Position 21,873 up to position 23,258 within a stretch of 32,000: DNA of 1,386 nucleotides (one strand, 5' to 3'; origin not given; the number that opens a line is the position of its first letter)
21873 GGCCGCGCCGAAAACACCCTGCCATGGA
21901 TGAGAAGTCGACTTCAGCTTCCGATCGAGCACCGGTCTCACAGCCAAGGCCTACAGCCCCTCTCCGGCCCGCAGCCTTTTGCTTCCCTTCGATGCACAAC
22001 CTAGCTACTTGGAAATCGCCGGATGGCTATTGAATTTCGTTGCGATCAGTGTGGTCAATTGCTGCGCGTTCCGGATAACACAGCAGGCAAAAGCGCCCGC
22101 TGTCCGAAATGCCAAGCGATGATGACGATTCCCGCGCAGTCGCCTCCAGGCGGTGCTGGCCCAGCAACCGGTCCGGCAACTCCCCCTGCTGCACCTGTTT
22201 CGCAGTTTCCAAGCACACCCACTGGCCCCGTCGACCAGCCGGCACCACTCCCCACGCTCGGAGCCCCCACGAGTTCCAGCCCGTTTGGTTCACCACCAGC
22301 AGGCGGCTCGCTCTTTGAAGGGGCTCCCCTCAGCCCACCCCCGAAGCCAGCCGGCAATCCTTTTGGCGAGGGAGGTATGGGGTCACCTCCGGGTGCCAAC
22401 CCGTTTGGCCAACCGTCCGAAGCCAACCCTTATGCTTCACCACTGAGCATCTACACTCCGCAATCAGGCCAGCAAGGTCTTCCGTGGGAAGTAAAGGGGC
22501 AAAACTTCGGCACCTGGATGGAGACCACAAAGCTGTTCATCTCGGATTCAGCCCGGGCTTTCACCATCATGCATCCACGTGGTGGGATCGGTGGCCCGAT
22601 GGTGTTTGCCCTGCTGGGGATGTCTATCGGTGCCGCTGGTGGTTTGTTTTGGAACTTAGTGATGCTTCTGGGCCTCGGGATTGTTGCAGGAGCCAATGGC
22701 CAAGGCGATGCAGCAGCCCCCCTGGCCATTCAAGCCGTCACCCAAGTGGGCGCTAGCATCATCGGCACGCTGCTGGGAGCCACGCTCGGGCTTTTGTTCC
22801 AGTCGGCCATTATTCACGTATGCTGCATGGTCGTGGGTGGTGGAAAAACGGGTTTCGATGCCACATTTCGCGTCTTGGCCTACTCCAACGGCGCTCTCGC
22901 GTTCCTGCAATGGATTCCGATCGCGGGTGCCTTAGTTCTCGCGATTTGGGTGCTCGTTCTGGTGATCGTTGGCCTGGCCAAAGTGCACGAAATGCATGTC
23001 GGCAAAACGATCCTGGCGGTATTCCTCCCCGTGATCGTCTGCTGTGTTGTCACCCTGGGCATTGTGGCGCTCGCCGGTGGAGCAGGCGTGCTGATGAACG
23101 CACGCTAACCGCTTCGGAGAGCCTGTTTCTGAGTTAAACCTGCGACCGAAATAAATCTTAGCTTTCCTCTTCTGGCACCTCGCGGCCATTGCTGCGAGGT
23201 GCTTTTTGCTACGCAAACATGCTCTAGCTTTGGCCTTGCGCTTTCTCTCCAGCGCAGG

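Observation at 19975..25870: Cluster of four uncharacterised membrane proteins combining MJ0042-like zinc ribbons, NPY/NPF motifs, a GLPW motif and a Yip1-like polytopic domain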

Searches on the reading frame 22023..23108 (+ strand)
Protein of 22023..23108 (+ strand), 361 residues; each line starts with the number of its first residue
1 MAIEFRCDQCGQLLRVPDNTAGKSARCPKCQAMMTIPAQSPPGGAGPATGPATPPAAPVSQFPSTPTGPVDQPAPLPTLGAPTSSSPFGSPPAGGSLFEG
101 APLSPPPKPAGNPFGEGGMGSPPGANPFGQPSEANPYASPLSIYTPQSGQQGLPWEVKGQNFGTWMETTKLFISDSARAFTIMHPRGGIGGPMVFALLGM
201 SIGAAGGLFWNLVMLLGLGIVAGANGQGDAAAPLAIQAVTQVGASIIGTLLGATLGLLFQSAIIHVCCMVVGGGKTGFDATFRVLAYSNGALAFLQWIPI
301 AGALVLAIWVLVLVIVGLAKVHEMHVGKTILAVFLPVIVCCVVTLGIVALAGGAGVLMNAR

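Call 3: search_protein_families(library=pfam, proteins=[window:22023-23108:+], max_evalue=1)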
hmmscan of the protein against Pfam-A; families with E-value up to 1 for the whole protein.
window:22023-23108:+ (361 aa): 15 families
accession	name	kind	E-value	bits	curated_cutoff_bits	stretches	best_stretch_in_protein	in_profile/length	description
PF04893.22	Yip1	-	1.3e-11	45.1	28.6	1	207-345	23-171/173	Yip1 domain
PF13717.11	Zn_ribbon_4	-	0.0038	17.6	30.3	1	5-33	3-34/36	zinc-ribbon domain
PF09723.15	Zn_ribbon_8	-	0.0088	16.5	34.4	1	4-32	5-34/41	Zinc ribbon domain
PF12773.13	DZR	-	0.016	15.8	27.3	1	7-36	15-36/45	Double zinc ribbon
PF23548.1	Zn_ribbon_FGT1_2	-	0.02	14.9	27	1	5-33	3-29/35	FORGETTER1 second zinc ribbon domain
PF23458.2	DUF7130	-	0.061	13.7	35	1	3-32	52-78/89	Domain of unknown function (DUF7130)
PF13248.11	Zn_ribbon_3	-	0.083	12.8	27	0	4-19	2-17/26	zinc-ribbon domain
PF13719.11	Zn_ribbon_5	-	0.098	12.9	29.3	1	6-32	4-33/37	zinc-ribbon domain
PF12647.12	RNHCP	-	0.13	12.7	24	1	4-35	3-34/90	RNHCP domain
PF01155.25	HypA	-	0.14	12.6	28.9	1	3-34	69-96/112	Hydrogenase/urease nickel incorporation, metallochaperone, hypA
PF15777.11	Anti-TRAP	-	0.18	12.3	32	1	3-37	9-43/59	Tryptophan RNA-binding attenuator protein inhibitory protein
PF18073.7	Zn_ribbon_LapB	-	0.31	11.2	25.7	0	26-35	16-25/28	Rubredoxin metal binding domain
PF14319.11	Zn_Tnp_IS91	-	0.35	11.3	26.3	1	5-33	39-65/90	Transposase zinc-binding domain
PF19134.6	DUF5817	-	0.35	11.3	31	1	7-33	6-30/57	Domain of unknown function (DUF5817)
PF21352.3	Zn_ribbon_Thio2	-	0.35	11.2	27.1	1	7-32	2-27/27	Thioredoxin 2, N-terminal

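Call 4: search_protein_families(library=ncbifam, proteins=[window:22023-23108:+], max_evalue=1)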
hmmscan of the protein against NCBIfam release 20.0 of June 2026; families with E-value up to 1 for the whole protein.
window:22023-23108:+ (361 aa): 7 families
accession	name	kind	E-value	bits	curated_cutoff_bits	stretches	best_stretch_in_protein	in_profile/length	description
NF052650.1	YknW_fam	equivalog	0.001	18.6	110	1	228-288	68-127/213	YknW family membrane protein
TIGR02605.1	CxxC_CxxC_SSSS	subfamily_domain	0.0017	18.4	31.3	1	4-32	5-34/52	FmdB family zinc ribbon protein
NF001608.0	PRK00398.1-6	equivalog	0.0029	17.4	84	1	3-31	2-28/46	DNA-directed RNA polymerase subunit P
TIGR00155.1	pqiA_fam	subfamily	0.0038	16.3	260.35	1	5-36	14-45/403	PqiA/YebS family transporter subunit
NF011683.0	PRK15103.1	equivalog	0.0096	15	562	1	6-41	12-47/421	membrane integrity-associated transporter subunit PqiA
NF041070.1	carrier_LysW_Arch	domain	0.025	14.6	75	1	5-39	3-38/57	alpha-aminoadipate/glutamate carrier protein LysW/ArgW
NF001605.0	PRK00398.1-2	equivalog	0.14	12.1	63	1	5-31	2-25/43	DNA-directed RNA polymerase subunit P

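Call 14: find_encoding_contigs(protein=window:22023-23108:+, flank=10000, max_places=6)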
Protein window:22023-23108:+ (361 aa): 1 contig read that carries it; 1 place shown.
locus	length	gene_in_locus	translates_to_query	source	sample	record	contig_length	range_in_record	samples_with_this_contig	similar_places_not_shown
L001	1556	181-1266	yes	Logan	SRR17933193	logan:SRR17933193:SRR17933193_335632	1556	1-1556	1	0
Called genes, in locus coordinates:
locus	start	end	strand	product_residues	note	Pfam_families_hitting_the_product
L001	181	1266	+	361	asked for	PF04893:Yip1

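Call 15: find_homologous_proteins(query=window:22023-23108:+)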
Query window:22023-23108:+ (361 aa): 80 proteins with E <= 0.001 among 8000 candidates.
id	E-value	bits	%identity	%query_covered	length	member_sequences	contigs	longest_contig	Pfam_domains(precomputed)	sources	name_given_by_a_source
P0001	3.0e-150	519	100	67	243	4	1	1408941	PF04893.23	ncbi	-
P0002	1.8e-81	292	44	98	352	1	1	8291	PF04893.23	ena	-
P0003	3.8e-79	285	44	97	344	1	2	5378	PF04893.23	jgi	jgi:hypothetical protein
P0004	3.4e-77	278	43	75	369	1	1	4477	PF04893.23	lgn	-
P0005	2.1e-76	276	41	94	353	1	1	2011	PF04893.23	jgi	jgi:phage FluMu protein Com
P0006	9.8e-75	270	42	99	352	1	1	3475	PF04893.23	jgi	jgi:phage FluMu protein Com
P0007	2.1e-74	269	43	99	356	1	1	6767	PF04893.23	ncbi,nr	ncbi:MAG TPA: YIP1 family protein [Pirellulaceae bacterium]|nr:YIP1 family protein [Pirellulaceae ba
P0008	2.2e-72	262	41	97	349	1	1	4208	PF04893.23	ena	-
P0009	2.7e-72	262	44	96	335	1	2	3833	PF04893.23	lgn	-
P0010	1.0e-71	260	45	96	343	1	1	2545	PF04893.23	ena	-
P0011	2.4e-71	259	42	98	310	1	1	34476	PF04893.23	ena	-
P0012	3.8e-70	255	45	99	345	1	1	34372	PF04893.23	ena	-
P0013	4.0e-69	252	42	98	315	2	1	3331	PF04893.23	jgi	jgi:phage FluMu protein Com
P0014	6.5e-69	251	40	95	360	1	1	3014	-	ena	-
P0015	7.2e-69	251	42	97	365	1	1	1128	PF04893.23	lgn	-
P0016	1.7e-68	250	42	99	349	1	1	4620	PF04893.23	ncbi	-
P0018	1.2e-65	240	42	77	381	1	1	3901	PF04893.23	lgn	-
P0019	1.5e-63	233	40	96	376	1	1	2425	PF04893.23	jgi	jgi:phage FluMu protein Com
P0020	3.0e-62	229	39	53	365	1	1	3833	PF04893.23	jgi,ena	-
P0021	5.9e-62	228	42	97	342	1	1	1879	PF04893.23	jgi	jgi:hypothetical protein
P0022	3.3e-60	222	40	94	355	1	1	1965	PF04893.23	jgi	jgi:hypothetical protein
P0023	3.5e-59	219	41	97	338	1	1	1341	PF04893.23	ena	-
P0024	6.9e-59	218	45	64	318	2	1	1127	PF04893.23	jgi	jgi:hypothetical protein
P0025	5.1e-58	215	37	94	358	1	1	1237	PF04893.23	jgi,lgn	jgi:phage FluMu protein Com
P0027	2.0e-57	213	41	63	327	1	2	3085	PF04893.23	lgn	-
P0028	9.4e-55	204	37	94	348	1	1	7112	PF04893.23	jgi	jgi:phage FluMu protein Com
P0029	3.2e-53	199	37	94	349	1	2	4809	PF04893.23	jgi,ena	-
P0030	3.4e-52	196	36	98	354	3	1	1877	PF04893.23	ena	-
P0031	5.9e-52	195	39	94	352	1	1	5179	PF04893.23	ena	-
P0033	8.7e-50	188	37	94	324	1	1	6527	PF04893.23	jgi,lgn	jgi:DNA-directed RNA polymerase subunit RPC12/RpoP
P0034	3.2e-49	186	36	94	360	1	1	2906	PF04893.23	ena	-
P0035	5.9e-49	185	76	10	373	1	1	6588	PF04893.23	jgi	jgi:phage FluMu protein Com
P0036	2.1e-47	180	38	98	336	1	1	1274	PF04893.23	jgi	jgi:phage FluMu protein Com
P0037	1.5e-46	177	44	70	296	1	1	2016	PF04893.23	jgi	jgi:hypothetical protein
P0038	1.2e-44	171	34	98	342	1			PF04893.23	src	-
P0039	1.4e-43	168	34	95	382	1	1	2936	PF04893.23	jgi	jgi:hypothetical protein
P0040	4.8e-39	153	31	98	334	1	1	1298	PF04893.23,PF13717.12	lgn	-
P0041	1.3e-35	141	36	100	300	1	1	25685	PF04893.23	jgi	jgi:hypothetical protein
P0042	3.0e-34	137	40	55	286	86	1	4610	PF04893.23,PF14237.12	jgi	-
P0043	9.0e-34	135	40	56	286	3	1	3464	PF04893.23,PF14237.12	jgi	jgi:hypothetical protein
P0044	1.6e-33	135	34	97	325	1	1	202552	PF04893.23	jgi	jgi:phage FluMu protein Com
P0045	3.2e-33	134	38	59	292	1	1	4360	PF04893.23,PF14237.12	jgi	jgi:hypothetical protein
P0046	1.0e-32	132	38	61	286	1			PF04893.23,PF14237.12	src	-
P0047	1.4e-32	132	41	58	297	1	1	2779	PF04893.23,PF14237.12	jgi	jgi:hypothetical protein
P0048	1.9e-32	131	39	57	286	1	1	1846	PF04893.23,PF14237.12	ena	-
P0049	4.0e-32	130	35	66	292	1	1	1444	PF04893.23,PF14237.12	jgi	jgi:hypothetical protein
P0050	3.7e-31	127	37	60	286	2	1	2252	PF04893.23,PF14237.12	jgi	jgi:hypothetical protein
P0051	8.0e-31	126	39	53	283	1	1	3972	PF04893.23,PF14237.12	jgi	jgi:hypothetical protein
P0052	1.1e-30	125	41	55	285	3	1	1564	PF04893.23,PF14237.12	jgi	jgi:hypothetical protein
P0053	5.1e-27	113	28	94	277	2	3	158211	PF04893.23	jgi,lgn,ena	-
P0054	6.1e-26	110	37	52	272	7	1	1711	PF04893.23,PF14237.12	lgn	-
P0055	1.7e-25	108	38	53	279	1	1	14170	PF04893.23,PF14237.12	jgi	jgi:hypothetical protein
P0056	5.0e-25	107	39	53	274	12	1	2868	PF04893.23,PF14237.12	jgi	jgi:hypothetical protein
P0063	2.1e-10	58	34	31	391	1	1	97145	PF04893.23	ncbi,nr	ncbi:MAG TPA: hypothetical protein VFS43_17215 [Polyangiaceae bacterium]|nr:hypothetical protein [Po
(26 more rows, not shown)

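Call 16: find_encoding_contigs(protein=P0001, flank=10000, max_places=3)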
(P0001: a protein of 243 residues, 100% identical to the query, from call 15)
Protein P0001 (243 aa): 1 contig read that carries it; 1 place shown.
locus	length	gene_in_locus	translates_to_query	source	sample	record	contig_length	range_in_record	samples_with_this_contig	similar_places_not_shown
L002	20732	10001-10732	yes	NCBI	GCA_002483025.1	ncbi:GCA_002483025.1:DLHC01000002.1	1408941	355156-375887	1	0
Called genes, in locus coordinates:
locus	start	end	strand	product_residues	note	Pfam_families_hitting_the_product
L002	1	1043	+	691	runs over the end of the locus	-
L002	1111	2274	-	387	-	PF04055:Radical_SAM, PF06969:HemN_C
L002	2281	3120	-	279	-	PF12706:Lactamase_B_2 (weak)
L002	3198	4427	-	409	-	PF01839:FG-GAP (faint), PF13517:FG-GAP_3, PF22301:AUDH_beta_propeller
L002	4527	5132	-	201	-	PF03938:OmpH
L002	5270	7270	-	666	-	PF00270:DEAD (faint), PF06733:DEAD_2 (faint), PF13307:Helicase_C_2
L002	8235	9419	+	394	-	PF04893:Yip1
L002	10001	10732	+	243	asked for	PF04893:Yip1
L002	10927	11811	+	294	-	-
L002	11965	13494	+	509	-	-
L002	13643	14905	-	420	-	PF00155:Aminotran_1_2, PF00266:Aminotran_5 (weak), PF01041:DegT_DnrJ_EryC1, PF01053:Cys_Met_Meta_PP (weak), PF01212:Beta_elim_lyase (weak)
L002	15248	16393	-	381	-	PF18306:LDcluster4, PF03641:Lysine_decarbox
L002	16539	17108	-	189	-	-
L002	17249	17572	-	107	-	-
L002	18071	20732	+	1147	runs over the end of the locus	PF09371:Tex_N, PF22706:Tex_central_region, PF16921:Tex_YqgF, PF14635:HHH_7 (faint), PF12836:HHH_3, PF17674:HHH_9 (weak), PF00575:S1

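Call 17: find_encoding_contigs(protein=P0012, flank=10000, max_places=3)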
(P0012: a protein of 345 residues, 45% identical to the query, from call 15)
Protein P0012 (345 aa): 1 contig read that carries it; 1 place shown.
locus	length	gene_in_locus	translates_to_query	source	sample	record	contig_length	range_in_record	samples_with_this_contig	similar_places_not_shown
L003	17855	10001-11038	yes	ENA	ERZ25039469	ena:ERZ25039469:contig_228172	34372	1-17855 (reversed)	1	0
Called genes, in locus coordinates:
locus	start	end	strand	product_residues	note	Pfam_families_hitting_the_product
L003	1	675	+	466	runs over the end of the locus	-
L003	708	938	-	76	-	-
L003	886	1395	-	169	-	-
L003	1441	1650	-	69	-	-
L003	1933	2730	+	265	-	PF04055:Radical_SAM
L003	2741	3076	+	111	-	-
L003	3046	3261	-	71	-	-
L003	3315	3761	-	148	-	PF03781:FGE-sulfatase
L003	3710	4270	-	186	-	PF03781:FGE-sulfatase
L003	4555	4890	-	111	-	-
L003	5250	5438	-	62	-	-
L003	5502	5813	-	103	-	-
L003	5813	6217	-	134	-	-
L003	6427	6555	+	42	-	-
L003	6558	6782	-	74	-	-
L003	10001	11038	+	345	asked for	PF04893:Yip1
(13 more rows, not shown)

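Call 18: find_encoding_contigs(protein=P0011, flank=10000, max_places=3)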
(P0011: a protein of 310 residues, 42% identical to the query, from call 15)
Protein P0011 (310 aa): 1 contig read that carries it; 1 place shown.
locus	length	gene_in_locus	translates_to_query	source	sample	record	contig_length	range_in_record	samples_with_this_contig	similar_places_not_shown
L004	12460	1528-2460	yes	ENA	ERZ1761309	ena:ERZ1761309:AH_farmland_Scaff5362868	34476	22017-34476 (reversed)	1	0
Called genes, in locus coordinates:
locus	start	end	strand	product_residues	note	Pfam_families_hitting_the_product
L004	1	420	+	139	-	?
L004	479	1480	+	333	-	-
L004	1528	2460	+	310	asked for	PF04893:Yip1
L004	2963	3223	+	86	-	PF13828:DUF4190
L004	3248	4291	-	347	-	PF00899:ThiF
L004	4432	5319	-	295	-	-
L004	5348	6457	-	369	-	PF00383:dCMP_cyt_deam_1, PF01872:RibD_C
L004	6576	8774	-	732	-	-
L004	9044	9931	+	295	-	PF01913:FTR, PF02741:FTR_C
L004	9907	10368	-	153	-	-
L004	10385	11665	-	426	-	PF00657:Lipase_GDSL, PF13472:Lipase_GDSL_2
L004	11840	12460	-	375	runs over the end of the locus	PF00578:AhpC-TSA, PF08534:Redoxin, PF00085:Thioredoxin (weak), PF13098:Thioredoxin_2 (weak), PF13905:Thioredoxin_8 (faint)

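Call 20: find_related_loci(query=A1, collection=genome_contigs, flank=10000)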
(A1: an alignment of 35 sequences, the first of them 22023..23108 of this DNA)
Query A1 (361 aa) in genome_contigs; peptide patterns used: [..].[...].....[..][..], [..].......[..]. (x = any residue, [..] = any of these).
158 stretches matched a pattern; 114 encode a relative of the query (tblastn E <= 1e-3); the best 80 are kept; 79 distinct loci.
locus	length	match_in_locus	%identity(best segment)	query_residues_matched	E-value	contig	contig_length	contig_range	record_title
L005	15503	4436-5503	38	1-350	6e-60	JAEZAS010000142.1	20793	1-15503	MAG: Planctomycetota bacterium isolate OH_CBrB_161 k127_196222, whole genome shotgun sequence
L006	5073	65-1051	37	1-341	5e-56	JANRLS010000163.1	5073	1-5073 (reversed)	MAG: Pirellulaceae bacterium isolate bins.355 k141_3034931, whole genome shotgun sequence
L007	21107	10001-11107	35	1-351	5e-50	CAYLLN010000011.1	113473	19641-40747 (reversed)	MAG TPA_asm: uncultured Pirellulaceae bacterium isolate SRP287051_co1_70 genome assembly, contig: NODE_373_length_113473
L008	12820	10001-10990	34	1-338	3e-47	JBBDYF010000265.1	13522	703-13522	MAG: Pirellulaceae bacterium isolate LejiaD_63_11 Lejia_D_7139_length_13522_cov_5, whole genome shotgun sequence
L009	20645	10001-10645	39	135-341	8e-42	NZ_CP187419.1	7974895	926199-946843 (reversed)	Anatilimnocola sp. NA78 chromosome, complete genome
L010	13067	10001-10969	33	1-347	7e-42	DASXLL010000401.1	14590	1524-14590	MAG TPA_asm: Pirellulaceae bacterium isolate SMAG_U5301 k141_1627491, whole genome shotgun sequence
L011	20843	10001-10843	34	1-341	5e-39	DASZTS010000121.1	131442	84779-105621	MAG TPA_asm: Pirellulales bacterium isolate SMAG_U6082 k141_1070385, whole genome shotgun sequence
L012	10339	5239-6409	30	1-357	9e-36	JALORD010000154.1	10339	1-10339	MAG: Pirellulaceae bacterium isolate Prado172 scaffold_11195, whole genome shotgun sequence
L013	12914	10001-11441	29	1-340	2e-32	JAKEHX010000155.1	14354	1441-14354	MAG: Planctomycetaceae bacterium isolate PMV_8.31_sub PMV_8.31_sub.k101_203219, whole genome shotgun sequence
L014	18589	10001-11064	33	1-350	9e-28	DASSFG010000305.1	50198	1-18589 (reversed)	MAG TPA_asm: Pirellulales bacterium isolate SMAG_U999 k141_1568153, whole genome shotgun sequence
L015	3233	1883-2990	30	1-342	3e-18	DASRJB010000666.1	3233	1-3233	MAG TPA_asm: Pirellulaceae bacterium isolate SMAG_U10125 k141_3577258, whole genome shotgun sequence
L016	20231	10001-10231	56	1-70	1e-14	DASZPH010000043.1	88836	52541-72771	MAG TPA_asm: Pirellulales bacterium isolate SMAG_U5966 k141_59555, whole genome shotgun sequence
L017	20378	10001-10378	39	1-137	4e-14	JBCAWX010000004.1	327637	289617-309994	MAG: Planctomycetota bacterium isolate J06554_5 NODE_4_length_327637_cov_18.278758, whole genome shotgun sequence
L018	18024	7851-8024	50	1-58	7e-14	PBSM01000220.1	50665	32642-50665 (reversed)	MAG: Planctomycetaceae bacterium isolate NP86 MHASMcontig_611773, whole genome shotgun sequence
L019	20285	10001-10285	34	1-119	2e-13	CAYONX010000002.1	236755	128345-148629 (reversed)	MAG TPA_asm: uncultured Pirellulaceae bacterium isolate SRP114822_co2_93 genome assembly, contig: NODE_9_length_236755_c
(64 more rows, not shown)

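Call 33: search_protein_families(library=pfam, alignment_id=A2, max_evalue=0.001)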
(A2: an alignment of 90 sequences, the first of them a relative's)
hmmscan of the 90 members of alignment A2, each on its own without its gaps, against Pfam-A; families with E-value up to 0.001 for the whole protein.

A. member 1, L003:10001-11035:+ (345 aa): 1 family
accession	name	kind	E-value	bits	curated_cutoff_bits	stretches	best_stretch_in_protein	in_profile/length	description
PF04893.22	Yip1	-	2.4e-08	34.5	28.6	1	191-330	24-172/173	Yip1 domain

B. families by the number of members that match (of 90 scanned): 34 families (the first 25 are shown)
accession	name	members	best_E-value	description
PF13717.11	Zn_ribbon_4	23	1.1e-07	zinc-ribbon domain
PF13828.11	DUF4190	21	2.2e-08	Domain of unknown function (DUF4190)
PF04893.22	Yip1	16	4.8e-16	Yip1 domain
PF14237.11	GYF_2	14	8.4e-08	GYF domain 2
PF13719.11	Zn_ribbon_5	9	1.8e-05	zinc-ribbon domain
PF06161.16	DUF975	7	5.2e-14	Protein of unknown function (DUF975)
PF12773.13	DZR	6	4.9e-06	Double zinc ribbon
PF12647.12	RNHCP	5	2.4e-05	RNHCP domain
PF15777.11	Anti-TRAP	5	4e-05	Tryptophan RNA-binding attenuator protein inhibitory protein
PF13365.12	Trypsin_2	4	1.9e-28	Trypsin-like peptidase domain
PF00089.32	Trypsin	4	7.9e-16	Trypsin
PF10459.15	Peptidase_S46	3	8.6e-06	Peptidase S46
PF01155.25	HypA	3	7.7e-05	Hydrogenase/urease nickel incorporation, metallochaperone, hypA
PF09723.15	Zn_ribbon_8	3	0.00015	Zinc ribbon domain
PF00326.27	Peptidase_S9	2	2.7e-08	Prolyl oligopeptidase family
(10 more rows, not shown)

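Call 46: search_solved_structures(query=A1, max_evalue=1)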
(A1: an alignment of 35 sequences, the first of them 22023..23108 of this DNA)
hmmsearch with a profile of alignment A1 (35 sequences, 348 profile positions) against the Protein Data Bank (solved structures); distinct sequences matched with E-value up to 1: 3.
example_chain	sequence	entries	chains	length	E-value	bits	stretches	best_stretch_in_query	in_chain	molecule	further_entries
9n8w_A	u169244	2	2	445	0.11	15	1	6-32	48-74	Intermembrane transport protein YebS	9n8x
7zok_A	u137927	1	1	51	0.65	12.5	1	4-39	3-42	Adventurous gliding motility protein X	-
8hqe_R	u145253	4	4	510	0.88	12.1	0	266-338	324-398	Soluble cytochrome b562,Probable G-protein coupled receptor 132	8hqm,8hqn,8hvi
